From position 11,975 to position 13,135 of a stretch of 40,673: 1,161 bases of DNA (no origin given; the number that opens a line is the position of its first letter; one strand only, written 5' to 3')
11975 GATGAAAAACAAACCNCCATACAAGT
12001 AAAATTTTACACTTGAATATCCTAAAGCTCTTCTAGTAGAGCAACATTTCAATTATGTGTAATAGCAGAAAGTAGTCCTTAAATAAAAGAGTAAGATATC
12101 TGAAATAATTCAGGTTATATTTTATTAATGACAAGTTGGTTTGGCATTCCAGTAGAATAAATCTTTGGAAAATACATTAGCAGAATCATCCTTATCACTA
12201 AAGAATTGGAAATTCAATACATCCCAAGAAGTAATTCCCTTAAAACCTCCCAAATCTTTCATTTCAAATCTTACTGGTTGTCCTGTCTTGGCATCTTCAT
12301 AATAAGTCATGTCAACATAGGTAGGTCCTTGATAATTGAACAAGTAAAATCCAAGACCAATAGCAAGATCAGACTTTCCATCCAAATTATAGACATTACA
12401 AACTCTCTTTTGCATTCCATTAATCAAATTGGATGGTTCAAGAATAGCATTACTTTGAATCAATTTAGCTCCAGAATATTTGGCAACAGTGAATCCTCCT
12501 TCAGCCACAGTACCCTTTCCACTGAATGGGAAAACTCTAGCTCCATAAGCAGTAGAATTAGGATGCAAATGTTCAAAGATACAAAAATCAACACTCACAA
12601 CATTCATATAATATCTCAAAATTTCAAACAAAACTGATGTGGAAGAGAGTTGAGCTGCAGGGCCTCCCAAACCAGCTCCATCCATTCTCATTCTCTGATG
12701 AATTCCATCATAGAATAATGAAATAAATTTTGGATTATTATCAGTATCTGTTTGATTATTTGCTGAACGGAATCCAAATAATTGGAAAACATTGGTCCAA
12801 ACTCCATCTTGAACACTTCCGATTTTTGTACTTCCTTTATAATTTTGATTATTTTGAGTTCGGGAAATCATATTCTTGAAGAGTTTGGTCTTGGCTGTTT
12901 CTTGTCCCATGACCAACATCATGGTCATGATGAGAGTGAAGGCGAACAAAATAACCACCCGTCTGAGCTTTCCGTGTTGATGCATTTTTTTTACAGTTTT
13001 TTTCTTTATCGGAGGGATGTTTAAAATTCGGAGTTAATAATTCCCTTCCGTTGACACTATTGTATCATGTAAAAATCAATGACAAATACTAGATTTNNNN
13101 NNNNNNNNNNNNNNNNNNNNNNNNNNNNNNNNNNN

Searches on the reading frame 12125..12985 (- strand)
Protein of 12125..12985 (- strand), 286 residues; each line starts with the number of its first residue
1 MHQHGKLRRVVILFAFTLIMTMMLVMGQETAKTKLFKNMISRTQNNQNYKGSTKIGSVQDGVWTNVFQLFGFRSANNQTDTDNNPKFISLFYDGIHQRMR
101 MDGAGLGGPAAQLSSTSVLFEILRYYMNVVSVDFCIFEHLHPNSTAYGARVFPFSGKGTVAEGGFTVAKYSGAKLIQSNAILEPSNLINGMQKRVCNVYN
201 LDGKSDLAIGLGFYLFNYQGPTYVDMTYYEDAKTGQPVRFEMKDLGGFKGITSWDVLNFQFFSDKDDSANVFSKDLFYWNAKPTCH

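Call 8: find_encoding_contigs(protein=window:12125-12985:-, flank=10000, max_places=4)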
Protein window:12125-12985:- (286 aa): no gene with exactly this product is on record in the collection.

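Call 12: search_protein_families(library=pfam, proteins=[window:12125-12985:-], max_evalue=0.01)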
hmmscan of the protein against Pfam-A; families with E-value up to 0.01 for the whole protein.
window:12125-12985:- (286 aa): 0 families

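Call 13: find_homologous_proteins(query=window:12125-12985:-)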
Query window:12125-12985:- (286 aa): 4 proteins with E <= 0.001 among 314 candidates.
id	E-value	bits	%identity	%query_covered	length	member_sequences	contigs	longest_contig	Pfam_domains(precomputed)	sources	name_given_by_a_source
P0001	3.6e-193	658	100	100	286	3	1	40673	-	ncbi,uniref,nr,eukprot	ncbi:hypothetical protein NAEGRDRAFT_82316 [Naegleria gruberi]|uniref:Uncharacterized protein n=1 Ta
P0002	4.8e-107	376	62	90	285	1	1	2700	-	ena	-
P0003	4.0e-104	366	57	96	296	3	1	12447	-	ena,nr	nr:unnamed protein product [Naegleria fowleri]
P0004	2.0e-87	311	50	98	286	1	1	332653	-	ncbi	ncbi:hypothetical protein ABK040_011056 [Willaertia magna]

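Call 14: find_encoding_contigs(protein=P0001, flank=10000, max_places=4)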
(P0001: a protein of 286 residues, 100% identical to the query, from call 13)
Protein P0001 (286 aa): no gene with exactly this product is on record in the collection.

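Call 15: find_encoding_contigs(protein=P0003, flank=10000, max_places=4)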
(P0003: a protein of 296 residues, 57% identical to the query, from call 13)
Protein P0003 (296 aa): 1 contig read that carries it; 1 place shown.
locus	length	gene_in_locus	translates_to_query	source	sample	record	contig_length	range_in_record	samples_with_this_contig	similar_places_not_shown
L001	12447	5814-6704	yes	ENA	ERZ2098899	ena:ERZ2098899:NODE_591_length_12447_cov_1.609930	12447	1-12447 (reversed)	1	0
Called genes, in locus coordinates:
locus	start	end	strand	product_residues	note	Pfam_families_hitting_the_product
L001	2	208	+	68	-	?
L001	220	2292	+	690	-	-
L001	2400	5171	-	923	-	PF12799:LRR_4 (faint), PF13516:LRR_6 (faint)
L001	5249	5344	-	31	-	-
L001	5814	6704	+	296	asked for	-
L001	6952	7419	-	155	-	-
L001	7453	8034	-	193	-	-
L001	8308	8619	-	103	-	-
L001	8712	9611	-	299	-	-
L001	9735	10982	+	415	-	PF20628:Dyp_perox_C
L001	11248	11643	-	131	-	-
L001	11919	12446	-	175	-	?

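Call 16: find_encoding_contigs(protein=P0004, flank=10000, max_places=3)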
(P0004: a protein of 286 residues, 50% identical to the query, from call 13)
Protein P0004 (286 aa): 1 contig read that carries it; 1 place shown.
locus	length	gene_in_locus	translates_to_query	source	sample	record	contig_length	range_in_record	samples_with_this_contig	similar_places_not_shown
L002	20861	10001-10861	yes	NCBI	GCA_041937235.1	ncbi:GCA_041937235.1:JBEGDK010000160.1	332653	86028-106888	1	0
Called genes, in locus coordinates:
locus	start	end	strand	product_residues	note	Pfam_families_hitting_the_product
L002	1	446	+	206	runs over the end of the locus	PF00043:GST_C, PF14497:GST_C_3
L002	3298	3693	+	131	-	-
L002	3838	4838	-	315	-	PF00265:TK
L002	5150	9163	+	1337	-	PF10211:Ax_dynein_light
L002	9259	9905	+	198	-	PF01161:PBP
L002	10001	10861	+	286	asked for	-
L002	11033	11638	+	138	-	PF00179:UQ_con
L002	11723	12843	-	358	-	PF08511:COQ9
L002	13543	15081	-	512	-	-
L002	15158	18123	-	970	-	PF05378:Hydant_A_N, PF13941:MutL (faint), PF01968:Hydantoinase_A, PF06032:S-Me-THD_N, PF20906:S-Me-THD_C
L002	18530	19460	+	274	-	-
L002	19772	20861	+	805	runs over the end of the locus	PF00615:RGS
